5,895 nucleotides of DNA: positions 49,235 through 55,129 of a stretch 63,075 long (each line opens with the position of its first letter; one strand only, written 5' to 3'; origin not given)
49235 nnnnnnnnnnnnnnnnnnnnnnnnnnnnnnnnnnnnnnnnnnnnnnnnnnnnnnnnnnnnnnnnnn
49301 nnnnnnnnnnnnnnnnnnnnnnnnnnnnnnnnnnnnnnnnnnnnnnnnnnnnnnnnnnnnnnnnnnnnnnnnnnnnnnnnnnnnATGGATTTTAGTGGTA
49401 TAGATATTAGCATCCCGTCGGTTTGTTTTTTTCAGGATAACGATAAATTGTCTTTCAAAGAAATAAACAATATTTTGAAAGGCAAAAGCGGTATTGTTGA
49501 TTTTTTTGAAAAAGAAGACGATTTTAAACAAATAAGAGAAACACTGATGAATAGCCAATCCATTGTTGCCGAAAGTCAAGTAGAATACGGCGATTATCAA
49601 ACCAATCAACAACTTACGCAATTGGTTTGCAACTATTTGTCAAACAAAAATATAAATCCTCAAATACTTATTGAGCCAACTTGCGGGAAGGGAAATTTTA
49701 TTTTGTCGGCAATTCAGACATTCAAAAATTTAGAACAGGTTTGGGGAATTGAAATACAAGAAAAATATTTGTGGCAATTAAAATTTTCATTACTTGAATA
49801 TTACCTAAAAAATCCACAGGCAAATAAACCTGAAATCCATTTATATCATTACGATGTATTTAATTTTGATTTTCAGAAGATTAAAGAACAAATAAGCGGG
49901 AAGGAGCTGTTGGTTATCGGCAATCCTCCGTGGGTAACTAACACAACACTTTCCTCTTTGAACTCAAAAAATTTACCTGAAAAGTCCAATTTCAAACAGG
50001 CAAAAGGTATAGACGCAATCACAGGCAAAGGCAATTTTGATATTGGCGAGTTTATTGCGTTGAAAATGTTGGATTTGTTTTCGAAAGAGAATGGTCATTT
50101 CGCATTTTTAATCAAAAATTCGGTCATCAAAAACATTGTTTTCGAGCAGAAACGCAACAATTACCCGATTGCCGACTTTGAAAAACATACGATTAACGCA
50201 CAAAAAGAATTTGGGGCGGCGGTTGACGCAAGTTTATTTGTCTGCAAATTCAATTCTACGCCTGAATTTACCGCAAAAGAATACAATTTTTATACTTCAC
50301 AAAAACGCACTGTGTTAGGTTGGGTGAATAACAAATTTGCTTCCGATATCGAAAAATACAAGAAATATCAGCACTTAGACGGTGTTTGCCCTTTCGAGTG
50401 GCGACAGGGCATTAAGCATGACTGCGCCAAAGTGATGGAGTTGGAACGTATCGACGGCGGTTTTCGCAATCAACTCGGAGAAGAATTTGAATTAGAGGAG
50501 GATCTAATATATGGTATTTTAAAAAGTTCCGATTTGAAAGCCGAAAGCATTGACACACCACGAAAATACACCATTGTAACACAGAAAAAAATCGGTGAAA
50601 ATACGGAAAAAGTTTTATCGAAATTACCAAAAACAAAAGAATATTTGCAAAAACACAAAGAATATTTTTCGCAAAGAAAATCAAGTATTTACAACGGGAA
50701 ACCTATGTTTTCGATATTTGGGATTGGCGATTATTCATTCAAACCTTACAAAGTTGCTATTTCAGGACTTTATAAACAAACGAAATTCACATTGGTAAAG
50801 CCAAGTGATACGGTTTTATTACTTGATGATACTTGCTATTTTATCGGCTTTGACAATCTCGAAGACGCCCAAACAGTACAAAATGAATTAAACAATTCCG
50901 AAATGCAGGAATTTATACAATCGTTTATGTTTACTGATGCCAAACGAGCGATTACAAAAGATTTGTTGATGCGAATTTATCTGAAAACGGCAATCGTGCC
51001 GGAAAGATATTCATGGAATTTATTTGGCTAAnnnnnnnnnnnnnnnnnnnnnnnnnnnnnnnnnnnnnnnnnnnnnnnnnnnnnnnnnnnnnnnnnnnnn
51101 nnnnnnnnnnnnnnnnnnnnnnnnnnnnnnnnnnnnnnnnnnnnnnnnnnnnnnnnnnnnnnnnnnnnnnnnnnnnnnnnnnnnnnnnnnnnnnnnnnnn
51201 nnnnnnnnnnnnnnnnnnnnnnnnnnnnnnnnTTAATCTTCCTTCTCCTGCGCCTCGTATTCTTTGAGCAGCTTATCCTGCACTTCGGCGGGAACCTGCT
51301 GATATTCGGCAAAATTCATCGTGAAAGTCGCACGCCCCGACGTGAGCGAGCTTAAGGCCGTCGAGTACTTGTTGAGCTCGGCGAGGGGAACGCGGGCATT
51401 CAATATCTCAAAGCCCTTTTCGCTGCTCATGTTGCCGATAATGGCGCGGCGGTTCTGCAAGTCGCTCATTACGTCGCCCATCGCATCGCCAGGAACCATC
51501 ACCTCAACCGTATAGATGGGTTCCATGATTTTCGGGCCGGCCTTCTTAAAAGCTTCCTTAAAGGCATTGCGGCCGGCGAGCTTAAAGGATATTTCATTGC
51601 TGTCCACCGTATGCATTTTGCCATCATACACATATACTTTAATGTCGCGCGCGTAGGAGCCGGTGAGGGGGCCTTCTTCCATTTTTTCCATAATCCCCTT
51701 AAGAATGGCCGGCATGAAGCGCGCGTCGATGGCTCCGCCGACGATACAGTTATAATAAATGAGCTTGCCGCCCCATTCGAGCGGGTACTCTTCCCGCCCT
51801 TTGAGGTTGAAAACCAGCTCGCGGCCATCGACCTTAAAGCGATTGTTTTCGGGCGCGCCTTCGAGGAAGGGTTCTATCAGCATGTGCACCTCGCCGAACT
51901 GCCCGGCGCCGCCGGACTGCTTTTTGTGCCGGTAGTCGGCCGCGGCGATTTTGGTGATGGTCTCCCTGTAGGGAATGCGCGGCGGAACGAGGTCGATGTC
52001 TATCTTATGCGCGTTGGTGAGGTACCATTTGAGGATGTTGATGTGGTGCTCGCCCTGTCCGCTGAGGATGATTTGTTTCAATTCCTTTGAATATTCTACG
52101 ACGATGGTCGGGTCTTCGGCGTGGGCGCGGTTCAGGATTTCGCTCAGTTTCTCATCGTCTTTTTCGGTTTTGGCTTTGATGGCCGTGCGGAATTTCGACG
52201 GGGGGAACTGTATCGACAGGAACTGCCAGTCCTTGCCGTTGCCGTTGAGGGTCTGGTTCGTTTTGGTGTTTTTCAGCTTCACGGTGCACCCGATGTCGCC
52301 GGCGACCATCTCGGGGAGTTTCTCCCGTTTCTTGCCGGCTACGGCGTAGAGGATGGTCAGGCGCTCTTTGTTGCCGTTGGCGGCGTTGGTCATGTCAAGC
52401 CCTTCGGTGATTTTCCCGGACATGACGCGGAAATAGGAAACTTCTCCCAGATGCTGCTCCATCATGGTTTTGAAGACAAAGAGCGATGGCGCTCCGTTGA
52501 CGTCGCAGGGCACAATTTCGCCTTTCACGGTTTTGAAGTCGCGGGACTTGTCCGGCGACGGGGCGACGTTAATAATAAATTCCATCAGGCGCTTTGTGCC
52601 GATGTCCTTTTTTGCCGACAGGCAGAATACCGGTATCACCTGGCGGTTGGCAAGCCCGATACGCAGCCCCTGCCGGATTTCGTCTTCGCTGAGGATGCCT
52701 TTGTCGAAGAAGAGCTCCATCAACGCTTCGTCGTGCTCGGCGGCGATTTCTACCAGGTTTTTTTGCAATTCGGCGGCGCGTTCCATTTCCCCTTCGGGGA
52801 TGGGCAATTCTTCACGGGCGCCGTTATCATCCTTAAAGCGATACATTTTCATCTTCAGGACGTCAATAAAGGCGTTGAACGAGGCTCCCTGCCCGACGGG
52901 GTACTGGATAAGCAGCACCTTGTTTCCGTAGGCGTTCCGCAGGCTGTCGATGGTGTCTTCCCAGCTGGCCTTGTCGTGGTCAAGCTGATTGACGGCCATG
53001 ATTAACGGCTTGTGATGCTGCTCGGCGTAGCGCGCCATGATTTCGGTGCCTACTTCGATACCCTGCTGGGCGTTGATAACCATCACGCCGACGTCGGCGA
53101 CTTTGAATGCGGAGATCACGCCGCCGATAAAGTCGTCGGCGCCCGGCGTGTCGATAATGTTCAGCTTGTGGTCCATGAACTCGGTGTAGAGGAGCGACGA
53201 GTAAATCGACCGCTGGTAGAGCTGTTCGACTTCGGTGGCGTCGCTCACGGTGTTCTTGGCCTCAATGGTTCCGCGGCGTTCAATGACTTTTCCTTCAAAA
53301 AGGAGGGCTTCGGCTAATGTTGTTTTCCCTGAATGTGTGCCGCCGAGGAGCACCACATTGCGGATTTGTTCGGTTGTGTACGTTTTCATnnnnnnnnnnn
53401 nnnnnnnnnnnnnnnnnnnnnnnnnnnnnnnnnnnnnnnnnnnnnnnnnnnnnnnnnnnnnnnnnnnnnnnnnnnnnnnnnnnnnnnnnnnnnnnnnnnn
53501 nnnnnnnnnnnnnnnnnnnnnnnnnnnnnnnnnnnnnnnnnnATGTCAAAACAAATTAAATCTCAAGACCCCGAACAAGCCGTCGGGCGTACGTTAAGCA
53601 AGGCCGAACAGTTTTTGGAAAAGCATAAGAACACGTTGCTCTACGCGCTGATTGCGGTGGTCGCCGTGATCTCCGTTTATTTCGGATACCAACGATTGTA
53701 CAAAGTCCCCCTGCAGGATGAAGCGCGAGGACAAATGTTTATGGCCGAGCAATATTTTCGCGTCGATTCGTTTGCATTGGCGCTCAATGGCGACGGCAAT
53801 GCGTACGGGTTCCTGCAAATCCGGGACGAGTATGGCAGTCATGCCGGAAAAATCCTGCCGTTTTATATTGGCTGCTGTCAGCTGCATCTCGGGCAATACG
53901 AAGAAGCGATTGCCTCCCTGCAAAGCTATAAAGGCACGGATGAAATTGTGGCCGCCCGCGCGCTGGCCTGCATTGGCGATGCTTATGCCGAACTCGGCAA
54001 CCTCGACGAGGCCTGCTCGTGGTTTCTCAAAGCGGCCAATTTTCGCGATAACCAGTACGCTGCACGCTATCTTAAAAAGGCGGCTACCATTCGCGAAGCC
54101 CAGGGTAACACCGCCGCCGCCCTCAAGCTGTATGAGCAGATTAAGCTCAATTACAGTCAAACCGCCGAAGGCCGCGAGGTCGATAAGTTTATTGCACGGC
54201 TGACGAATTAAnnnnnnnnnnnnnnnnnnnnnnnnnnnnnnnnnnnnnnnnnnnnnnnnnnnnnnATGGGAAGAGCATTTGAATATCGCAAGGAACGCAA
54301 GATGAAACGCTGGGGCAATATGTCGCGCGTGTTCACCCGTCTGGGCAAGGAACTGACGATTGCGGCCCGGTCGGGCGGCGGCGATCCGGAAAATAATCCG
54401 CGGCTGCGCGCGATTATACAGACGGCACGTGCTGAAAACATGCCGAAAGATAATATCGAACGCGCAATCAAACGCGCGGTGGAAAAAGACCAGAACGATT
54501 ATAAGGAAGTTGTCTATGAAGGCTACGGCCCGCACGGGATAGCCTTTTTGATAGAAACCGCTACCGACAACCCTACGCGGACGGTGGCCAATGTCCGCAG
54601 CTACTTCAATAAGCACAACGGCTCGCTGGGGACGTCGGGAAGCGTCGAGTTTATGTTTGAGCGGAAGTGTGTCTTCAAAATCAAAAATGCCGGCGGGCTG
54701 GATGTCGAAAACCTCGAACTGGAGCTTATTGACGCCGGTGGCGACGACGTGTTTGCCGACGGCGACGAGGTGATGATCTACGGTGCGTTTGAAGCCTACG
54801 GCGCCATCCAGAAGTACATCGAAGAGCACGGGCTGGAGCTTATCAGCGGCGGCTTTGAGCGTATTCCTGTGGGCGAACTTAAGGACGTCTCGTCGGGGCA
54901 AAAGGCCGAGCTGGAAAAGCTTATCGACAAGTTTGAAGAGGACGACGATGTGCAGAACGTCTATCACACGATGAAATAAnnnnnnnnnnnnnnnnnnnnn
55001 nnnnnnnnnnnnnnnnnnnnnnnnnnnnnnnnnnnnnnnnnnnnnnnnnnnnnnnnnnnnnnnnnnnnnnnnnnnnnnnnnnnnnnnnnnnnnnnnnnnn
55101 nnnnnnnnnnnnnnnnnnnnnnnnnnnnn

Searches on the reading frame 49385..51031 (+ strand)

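Call 21: search_protein_families(library=pfam, proteins=[window:49385-51031:+])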
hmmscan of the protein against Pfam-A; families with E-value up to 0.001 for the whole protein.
window:49385-51031:+ (548 aa): 1 family
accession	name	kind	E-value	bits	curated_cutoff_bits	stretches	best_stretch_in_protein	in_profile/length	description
PF20473.4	MmeI_Mtase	-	2.3e-05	24.2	27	0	162-248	121-203/259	MmeI, DNA-methyltransferase domain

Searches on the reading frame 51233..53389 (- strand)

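Call 68: search_protein_families(library=pfam, proteins=[window:51233-53389:-], max_evalue=0.00001)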
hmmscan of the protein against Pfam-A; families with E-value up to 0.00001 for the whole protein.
window:51233-53389:- (718 aa): 7 families
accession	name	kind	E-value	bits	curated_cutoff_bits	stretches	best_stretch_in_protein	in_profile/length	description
PF00009.33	GTP_EFTU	-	8.7e-35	120.4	26.5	1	7-277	1-187/188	Elongation factor Tu GTP binding domain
PF03764.24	EFG_IV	-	2.1e-31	108.7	24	2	535-617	38-120/121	Elongation factor G, domain IV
PF00679.30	EFG_C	-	4.6e-28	97.5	27.9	1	621-706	2-88/89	Elongation factor G C-terminus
PF14492.12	EFG_III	-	2.7e-18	66.2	27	1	395-467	1-73/75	Elongation Factor G, domain III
PF22042.2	EF-G_D2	-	6.2e-12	45.9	27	1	302-382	3-82/84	Elongation factor G domain 2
PF03144.31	GTP_EFTU_D2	-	8.5e-07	29.8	30.3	1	315-381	1-72/73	Elongation factor Tu domain 2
PF01926.29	MMR_HSR1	-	3.4e-06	27.6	21.9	1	12-135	2-113/113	50S ribosome-binding GTPase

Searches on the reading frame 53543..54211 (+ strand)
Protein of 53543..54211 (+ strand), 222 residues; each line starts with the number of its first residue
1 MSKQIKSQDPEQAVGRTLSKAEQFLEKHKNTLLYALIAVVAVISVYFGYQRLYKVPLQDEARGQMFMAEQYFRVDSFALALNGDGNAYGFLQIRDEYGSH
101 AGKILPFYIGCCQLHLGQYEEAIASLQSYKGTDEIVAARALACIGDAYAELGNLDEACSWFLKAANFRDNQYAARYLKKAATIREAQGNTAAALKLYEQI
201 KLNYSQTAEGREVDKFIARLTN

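Call 68: search_protein_families(library=pfam, proteins=[window:53543-54211:+], max_evalue=0.00001)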
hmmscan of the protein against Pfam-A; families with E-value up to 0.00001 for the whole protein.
window:53543-54211:+ (222 aa): 4 families
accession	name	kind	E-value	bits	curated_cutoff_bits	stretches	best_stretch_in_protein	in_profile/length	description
PF07719.23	TPR_2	-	1.5e-08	34.5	27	0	138-165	1-28/34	Tetratricopeptide repeat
PF13424.12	TPR_12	-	1.4e-07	32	30.1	1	138-199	3-70/77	Tetratricopeptide repeat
PF13174.12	TPR_6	-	1.6e-07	31.9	26.3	0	107-129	4-26/33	Tetratricopeptide repeat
PF13181.12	TPR_8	-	7.9e-06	26.1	25.7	0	139-165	2-28/34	Tetratricopeptide repeat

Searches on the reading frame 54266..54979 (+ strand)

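Call 68: search_protein_families(library=pfam, proteins=[window:54266-54979:+], max_evalue=0.00001)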
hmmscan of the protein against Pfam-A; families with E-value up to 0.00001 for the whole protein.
window:54266-54979:+ (237 aa): 2 families
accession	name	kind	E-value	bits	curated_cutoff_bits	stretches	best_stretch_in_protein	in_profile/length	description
PF01709.26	Transcrip_reg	-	1.5e-48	165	27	1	79-236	1-160/160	TACO1/YebC second and third domain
PF20772.2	TACO1_YebC_N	-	1.9e-28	99.1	36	1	4-72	2-71/73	TACO1/YebC protein N-terminal domain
